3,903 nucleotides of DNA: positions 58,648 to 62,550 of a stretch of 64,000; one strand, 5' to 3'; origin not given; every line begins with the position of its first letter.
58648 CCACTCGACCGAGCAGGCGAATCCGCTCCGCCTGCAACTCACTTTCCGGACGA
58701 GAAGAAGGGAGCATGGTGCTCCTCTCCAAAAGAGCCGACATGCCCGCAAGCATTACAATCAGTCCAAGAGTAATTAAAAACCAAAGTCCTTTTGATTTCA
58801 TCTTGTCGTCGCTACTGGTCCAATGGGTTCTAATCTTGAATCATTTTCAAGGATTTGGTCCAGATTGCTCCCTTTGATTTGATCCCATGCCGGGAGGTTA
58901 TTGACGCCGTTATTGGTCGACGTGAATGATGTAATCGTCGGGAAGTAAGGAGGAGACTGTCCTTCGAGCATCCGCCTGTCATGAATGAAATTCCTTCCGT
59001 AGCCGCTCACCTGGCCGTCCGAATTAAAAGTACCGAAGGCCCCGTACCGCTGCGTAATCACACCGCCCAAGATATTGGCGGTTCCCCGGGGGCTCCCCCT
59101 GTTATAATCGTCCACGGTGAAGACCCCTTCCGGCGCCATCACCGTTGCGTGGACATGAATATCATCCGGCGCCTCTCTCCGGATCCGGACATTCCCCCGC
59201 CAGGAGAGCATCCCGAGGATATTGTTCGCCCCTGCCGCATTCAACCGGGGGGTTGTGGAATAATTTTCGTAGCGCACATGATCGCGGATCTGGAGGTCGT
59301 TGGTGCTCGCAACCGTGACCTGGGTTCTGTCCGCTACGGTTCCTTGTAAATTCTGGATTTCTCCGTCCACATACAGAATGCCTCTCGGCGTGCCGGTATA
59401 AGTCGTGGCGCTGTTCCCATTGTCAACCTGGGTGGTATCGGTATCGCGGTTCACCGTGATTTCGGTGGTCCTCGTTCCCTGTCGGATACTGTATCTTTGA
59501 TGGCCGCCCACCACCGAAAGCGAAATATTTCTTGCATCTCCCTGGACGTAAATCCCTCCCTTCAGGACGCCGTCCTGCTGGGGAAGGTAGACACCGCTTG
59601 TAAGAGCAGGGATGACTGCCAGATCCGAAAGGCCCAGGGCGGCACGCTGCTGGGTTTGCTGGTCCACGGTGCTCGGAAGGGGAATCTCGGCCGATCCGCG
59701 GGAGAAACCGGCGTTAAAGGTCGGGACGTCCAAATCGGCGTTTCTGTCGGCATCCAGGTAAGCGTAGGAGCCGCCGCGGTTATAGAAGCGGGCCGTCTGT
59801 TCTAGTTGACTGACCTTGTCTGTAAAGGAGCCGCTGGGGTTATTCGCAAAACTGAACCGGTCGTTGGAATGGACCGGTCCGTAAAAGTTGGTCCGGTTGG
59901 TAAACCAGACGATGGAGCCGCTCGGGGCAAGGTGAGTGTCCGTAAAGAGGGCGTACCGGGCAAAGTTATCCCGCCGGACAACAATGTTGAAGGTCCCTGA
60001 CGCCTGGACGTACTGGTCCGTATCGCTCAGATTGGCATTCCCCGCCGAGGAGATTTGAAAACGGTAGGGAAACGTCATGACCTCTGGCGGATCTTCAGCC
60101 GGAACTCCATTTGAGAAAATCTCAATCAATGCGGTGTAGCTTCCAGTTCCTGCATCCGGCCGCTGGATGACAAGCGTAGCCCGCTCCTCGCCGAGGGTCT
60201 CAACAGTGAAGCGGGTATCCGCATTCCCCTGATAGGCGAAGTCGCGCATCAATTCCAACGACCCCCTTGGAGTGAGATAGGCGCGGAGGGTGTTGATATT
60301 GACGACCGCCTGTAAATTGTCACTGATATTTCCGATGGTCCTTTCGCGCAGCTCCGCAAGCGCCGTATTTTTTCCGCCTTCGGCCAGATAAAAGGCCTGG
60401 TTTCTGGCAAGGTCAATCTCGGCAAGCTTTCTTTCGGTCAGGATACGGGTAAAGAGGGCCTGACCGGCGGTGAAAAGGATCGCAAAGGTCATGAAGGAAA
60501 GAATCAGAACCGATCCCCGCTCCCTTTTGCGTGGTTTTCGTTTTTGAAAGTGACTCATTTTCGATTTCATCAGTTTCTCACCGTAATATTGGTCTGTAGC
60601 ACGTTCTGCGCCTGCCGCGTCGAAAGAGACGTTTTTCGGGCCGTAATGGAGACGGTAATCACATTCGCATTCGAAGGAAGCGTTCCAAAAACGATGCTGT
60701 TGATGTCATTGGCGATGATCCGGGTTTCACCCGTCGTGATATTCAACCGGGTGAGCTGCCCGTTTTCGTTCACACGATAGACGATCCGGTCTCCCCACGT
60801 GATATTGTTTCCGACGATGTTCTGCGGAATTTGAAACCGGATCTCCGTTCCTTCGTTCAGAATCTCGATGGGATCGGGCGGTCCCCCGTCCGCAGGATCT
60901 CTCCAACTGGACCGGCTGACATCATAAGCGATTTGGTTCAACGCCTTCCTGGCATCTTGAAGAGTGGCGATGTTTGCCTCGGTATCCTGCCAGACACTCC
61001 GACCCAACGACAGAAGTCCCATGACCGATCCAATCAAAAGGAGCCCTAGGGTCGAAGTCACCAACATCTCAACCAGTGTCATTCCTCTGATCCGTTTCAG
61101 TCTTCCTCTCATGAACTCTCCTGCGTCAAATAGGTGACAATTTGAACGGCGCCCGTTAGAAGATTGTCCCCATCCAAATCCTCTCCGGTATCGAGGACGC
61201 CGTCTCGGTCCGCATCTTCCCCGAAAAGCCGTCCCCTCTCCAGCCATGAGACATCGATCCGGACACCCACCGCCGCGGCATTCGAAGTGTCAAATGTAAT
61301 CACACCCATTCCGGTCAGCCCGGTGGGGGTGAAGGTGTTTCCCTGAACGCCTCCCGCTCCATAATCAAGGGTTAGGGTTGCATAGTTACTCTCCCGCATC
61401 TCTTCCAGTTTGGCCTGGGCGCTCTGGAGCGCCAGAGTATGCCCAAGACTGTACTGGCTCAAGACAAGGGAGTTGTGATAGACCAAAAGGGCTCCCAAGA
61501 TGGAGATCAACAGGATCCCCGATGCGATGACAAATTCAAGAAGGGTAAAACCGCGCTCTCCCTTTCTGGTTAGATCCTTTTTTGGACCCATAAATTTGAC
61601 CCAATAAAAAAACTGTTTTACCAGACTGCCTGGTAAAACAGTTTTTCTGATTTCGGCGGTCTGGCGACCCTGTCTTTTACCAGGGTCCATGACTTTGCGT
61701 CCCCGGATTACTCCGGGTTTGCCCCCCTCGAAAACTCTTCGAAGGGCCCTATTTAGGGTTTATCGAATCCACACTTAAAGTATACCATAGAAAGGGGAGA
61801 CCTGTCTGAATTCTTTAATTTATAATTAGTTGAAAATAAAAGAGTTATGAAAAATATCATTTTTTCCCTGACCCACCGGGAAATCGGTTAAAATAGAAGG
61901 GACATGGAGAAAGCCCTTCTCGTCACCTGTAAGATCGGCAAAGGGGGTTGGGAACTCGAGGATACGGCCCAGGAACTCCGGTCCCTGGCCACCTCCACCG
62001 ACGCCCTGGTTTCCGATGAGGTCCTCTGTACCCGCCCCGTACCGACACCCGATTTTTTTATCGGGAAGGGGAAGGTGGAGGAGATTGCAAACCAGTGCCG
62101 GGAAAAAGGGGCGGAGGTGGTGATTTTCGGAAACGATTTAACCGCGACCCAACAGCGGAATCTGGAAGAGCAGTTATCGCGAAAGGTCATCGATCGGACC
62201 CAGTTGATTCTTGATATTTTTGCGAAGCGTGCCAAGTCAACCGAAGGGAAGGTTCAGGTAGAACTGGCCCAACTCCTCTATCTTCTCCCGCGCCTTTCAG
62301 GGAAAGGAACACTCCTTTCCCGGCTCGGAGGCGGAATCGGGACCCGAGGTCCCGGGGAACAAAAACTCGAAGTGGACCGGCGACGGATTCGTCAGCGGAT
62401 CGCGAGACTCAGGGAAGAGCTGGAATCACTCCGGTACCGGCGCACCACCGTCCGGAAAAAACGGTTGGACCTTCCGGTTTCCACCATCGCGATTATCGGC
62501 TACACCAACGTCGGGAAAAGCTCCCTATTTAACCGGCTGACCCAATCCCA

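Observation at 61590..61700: Terminator/antiterminator-like structure in the leader of the prepilin operon, in frame with the first pilin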

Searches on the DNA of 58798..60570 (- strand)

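Call 50: search_rna_families(sources=[L082, L083, L084, L086, L087, L092, L093, L007, L015, L068, L072, L058, L048, L055, L042], threshold=gathering)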
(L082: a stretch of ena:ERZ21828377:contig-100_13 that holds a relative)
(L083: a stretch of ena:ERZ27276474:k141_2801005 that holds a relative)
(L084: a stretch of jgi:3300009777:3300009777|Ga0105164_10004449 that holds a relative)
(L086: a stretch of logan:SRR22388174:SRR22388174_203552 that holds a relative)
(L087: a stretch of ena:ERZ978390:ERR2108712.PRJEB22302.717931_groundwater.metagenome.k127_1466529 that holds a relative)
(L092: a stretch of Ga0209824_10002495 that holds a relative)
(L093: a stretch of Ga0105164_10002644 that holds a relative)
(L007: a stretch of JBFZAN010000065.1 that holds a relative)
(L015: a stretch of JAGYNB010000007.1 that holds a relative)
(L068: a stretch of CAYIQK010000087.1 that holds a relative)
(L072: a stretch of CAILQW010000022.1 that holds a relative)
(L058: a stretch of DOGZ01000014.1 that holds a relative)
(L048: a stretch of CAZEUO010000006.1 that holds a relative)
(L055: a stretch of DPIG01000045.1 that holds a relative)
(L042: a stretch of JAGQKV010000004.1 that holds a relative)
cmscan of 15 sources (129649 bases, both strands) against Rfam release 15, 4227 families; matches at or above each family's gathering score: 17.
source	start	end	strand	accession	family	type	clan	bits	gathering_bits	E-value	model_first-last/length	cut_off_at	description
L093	8702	8786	+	RF01051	c-di-GMP-I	Cis-reg; riboswitch;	CL00126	76.4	35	6.4e-13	1-87/87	no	c-di-GMP-I riboswitch aptamer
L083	1690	1763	+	RF03167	c-di-GMP-I-GGC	Cis-reg; riboswitch;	CL00126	72.4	59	6.6e-15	1-80/80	no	c-di-GMP-I-GGC riboswitch aptamer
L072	1689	1762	+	RF00005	tRNA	Gene; tRNA;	CL00001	68.3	29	1.9e-12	1-71/71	no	tRNA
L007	1634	1712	+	RF01051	c-di-GMP-I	Cis-reg; riboswitch;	CL00126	67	35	1.2e-10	1-87/87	no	c-di-GMP-I riboswitch aptamer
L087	1826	1899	+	RF01051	c-di-GMP-I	Cis-reg; riboswitch;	CL00126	64.8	35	4.2e-10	1-87/87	no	c-di-GMP-I riboswitch aptamer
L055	2477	2559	+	RF03167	c-di-GMP-I-GGC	Cis-reg; riboswitch;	CL00126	64.8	59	9.7e-13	1-80/80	no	c-di-GMP-I-GGC riboswitch aptamer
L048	1299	1382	+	RF01051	c-di-GMP-I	Cis-reg; riboswitch;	CL00126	62.7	35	1.4e-09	1-87/87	no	c-di-GMP-I riboswitch aptamer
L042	2000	2082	+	RF03167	c-di-GMP-I-GGC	Cis-reg; riboswitch;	CL00126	61.6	59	8.6e-12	1-80/80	no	c-di-GMP-I-GGC riboswitch aptamer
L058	1711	1802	+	RF03167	c-di-GMP-I-GGC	Cis-reg; riboswitch;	CL00126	61.4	59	9.4e-12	1-80/80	no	c-di-GMP-I-GGC riboswitch aptamer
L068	2407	2501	+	RF01051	c-di-GMP-I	Cis-reg; riboswitch;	CL00126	60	35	6.3e-09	1-87/87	no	c-di-GMP-I riboswitch aptamer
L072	2673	2750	+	RF03167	c-di-GMP-I-GGC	Cis-reg; riboswitch;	CL00126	59.1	59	4.4e-11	1-80/80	no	c-di-GMP-I-GGC riboswitch aptamer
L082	6720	6803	+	RF01051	c-di-GMP-I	Cis-reg; riboswitch;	CL00126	57.4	35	2.7e-08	1-87/87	no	c-di-GMP-I riboswitch aptamer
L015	34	124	+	RF01051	c-di-GMP-I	Cis-reg; riboswitch;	CL00126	56.1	35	5.5e-08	1-87/87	no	c-di-GMP-I riboswitch aptamer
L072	2326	2414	+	RF00005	tRNA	Gene; tRNA;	CL00001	49.1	29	3.6e-07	1-71/71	no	tRNA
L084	1803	1868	+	RF01051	c-di-GMP-I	Cis-reg; riboswitch;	CL00126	47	35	9.3e-06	1-87/87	no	c-di-GMP-I riboswitch aptamer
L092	8254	8319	+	RF01051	c-di-GMP-I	Cis-reg; riboswitch;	CL00126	47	35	9.3e-06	1-87/87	no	c-di-GMP-I riboswitch aptamer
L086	1779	1911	+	RF01051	c-di-GMP-I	Cis-reg; riboswitch;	CL00126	37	35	0.0027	1-87/87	no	c-di-GMP-I riboswitch aptamer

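Call 68: search_rna_families(source=L085, start=1800, end=2040, threshold=evalue, max_evalue=1)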
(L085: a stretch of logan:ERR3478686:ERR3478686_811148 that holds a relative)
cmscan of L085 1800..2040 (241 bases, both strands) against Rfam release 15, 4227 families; matches with E-value up to 1: 1.
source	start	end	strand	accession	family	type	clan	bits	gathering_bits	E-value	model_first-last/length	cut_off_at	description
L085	1914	1996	+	RF00078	MicA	Gene; sRNA;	-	25.9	41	0.036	1-75/75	no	MicA sRNA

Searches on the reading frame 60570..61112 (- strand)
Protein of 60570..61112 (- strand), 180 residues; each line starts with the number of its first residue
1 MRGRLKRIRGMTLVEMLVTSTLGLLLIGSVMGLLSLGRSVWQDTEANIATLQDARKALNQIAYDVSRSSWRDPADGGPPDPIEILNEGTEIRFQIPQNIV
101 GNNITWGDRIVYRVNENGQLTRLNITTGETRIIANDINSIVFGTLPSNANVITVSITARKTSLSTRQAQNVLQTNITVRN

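Call 9: search_protein_families(library=pfam, proteins=[window:60570-61112:-], max_evalue=0.01)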
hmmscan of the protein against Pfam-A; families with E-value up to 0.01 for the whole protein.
window:60570-61112:- (180 aa): 1 family
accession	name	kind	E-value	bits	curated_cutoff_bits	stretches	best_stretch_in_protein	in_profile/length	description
PF07963.17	N_methyl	-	0.00042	20.2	21.2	1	6-30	2-26/27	Prokaryotic N-terminal methylation motif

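Call 10: search_protein_families(library=ncbifam, proteins=[window:60570-61112:-], max_evalue=0.01)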
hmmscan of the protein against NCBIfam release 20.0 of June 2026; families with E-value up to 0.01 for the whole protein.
window:60570-61112:- (180 aa): 2 families
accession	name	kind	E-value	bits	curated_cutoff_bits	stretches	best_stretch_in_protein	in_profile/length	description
TIGR02599.1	TIGR02599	subfamily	0.00023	20.5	256.5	1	10-67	1-58/361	Verru_Chthon cassette protein C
NF038304.1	EPS_HpsC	equivalog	0.0024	17.5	200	1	6-68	18-80/318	hormogonium polysaccharide secretion pseudopilin HpsC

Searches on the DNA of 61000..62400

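Call 3: search_rna_families(source=window, start=61000, end=62400, threshold=evalue, max_evalue=1, show_alignments=3)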
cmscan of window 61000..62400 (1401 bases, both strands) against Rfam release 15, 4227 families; matches with E-value up to 1: 2.
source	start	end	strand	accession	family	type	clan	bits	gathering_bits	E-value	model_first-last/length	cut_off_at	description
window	61651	61732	-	RF03167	c-di-GMP-I-GGC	Cis-reg; riboswitch;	CL00126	62.3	59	5.8e-14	1-80/80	no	c-di-GMP-I-GGC riboswitch aptamer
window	61604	61650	-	RF04156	MIR2670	Gene; miRNA;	-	19.2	117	0.28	1-200/200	no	MIR2670 microRNA precursor family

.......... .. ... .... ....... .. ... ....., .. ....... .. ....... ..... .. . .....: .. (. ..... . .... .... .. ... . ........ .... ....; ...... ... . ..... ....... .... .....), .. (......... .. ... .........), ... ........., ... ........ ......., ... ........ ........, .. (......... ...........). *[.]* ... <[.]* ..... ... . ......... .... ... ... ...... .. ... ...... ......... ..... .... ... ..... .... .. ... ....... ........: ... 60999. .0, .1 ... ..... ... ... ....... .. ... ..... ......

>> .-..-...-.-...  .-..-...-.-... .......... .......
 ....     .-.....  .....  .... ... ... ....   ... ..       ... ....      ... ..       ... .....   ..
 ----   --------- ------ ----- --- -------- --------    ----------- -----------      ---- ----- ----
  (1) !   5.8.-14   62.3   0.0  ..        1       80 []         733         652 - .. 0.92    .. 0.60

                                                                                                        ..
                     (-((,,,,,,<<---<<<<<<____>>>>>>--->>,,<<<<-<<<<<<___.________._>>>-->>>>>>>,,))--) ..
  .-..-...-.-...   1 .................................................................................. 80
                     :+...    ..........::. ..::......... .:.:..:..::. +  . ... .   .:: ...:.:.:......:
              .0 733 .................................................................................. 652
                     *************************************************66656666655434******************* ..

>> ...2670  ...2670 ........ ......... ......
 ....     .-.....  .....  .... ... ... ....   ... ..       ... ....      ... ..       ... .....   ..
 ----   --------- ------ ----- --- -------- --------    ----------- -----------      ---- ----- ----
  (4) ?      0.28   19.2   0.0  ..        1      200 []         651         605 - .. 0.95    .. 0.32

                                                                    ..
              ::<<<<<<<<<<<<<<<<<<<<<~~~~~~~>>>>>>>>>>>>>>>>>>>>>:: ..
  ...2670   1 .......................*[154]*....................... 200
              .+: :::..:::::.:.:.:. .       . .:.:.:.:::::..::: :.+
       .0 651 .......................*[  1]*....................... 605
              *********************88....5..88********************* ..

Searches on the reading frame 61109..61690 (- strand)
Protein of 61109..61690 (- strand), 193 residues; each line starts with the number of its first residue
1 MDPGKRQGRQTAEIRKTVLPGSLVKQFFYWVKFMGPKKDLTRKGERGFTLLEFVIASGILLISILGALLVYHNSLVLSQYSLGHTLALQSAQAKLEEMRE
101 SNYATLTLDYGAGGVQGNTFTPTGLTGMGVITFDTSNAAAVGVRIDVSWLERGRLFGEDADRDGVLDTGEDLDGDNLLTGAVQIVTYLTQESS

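Call 9: search_protein_families(library=pfam, proteins=[window:61109-61591:-], max_evalue=0.01)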
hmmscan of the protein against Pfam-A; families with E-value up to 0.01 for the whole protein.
window:61109-61591:- (160 aa): 1 family
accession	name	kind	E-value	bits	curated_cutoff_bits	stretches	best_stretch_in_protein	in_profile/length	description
PF07963.17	N_methyl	-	1.6e-05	24.7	21.2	1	9-35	1-27/27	Prokaryotic N-terminal methylation motif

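Call 10: search_protein_families(library=ncbifam, proteins=[window:61109-61591:-], max_evalue=0.01)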
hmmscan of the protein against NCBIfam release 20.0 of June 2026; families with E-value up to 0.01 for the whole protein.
window:61109-61591:- (160 aa): 3 families
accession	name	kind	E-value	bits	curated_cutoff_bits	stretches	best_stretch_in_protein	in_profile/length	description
TIGR02523.1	type_IV_pilV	equivalog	0.00035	21.1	52.2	1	13-77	2-66/139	type IV pilus modification protein PilV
NF041013.1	T4P_ComGE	equivalog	0.00058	19.9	49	1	13-69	4-61/83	competence type IV pilus minor pilin ComGE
TIGR02532.1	IV_pilin_GFxxxE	domain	0.003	17.3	16.3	1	13-35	2-24/24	prepilin-type N-terminal cleavage/methylation domain-containing protein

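Call 23: find_encoding_contigs(protein=window:61109-61591:-, flank=3000, max_places=6)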
Protein window:61109-61591:- (160 aa): no gene with exactly this product is on record in the collection.

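Call 24: find_encoding_contigs(protein=window:61109-61690:-, flank=3000, max_places=6)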
Protein window:61109-61690:- (193 aa): 2 contigs read that carry it; 1 place shown.
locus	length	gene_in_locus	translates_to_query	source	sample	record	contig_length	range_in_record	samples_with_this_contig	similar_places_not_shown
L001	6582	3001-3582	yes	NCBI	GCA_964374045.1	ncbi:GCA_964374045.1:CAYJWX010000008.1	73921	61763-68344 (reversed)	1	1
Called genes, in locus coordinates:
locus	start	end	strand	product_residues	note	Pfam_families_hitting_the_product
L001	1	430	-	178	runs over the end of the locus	PF01025:GrpE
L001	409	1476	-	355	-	PF01628:HrcA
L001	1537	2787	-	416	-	PF13167:GTP-bdg_N, PF16360:GTP-bdg_M, PF01926:MMR_HSR1, PF19275:HflX_C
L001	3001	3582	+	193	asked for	-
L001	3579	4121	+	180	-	-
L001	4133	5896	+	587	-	PF16241:DUF4900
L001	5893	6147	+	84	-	-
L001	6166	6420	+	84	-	-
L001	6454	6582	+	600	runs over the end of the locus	PF00583:Acetyltransf_1, PF13673:Acetyltransf_10 (weak), PF13508:Acetyltransf_7, PF14907:NTP_transf_5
